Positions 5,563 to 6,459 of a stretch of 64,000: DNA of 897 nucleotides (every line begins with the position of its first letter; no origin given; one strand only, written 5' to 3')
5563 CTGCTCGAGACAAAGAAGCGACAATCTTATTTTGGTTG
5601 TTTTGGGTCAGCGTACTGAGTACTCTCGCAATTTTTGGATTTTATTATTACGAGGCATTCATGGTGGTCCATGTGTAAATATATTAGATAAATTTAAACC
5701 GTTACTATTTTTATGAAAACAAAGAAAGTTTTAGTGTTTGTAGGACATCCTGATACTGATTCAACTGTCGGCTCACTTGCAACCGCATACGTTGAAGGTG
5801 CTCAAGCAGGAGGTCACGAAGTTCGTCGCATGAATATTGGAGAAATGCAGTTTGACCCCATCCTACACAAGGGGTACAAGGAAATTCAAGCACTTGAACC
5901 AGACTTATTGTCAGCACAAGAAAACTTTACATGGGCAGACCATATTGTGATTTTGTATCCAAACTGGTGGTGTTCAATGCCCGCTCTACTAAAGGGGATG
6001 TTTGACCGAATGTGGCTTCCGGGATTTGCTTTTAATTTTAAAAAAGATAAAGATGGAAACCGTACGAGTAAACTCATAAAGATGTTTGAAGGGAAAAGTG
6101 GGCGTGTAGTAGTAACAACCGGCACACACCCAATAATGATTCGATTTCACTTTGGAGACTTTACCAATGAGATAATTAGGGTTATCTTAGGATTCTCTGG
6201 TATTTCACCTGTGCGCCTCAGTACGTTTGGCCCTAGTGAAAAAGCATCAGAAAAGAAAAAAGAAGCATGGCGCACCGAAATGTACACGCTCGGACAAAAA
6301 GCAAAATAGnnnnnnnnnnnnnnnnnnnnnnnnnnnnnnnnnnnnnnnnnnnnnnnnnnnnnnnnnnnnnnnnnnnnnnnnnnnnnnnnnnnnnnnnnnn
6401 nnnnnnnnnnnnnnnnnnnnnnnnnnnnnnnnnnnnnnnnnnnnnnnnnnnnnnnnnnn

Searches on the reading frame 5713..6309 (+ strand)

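Call 53: search_protein_families(library=pfam, proteins=[window:5713-6309:+], max_evalue=0.001)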
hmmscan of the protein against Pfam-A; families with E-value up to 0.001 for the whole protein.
window:5713-6309:+ (198 aa): 2 families
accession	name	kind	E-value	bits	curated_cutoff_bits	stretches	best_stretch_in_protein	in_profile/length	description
PF02525.22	Flavodoxin_2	-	6.3e-35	121.1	27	1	4-187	1-195/198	Flavodoxin-like fold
PF03358.20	FMN_red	-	3.6e-14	53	24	1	5-109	2-99/152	NADPH-dependent FMN reductase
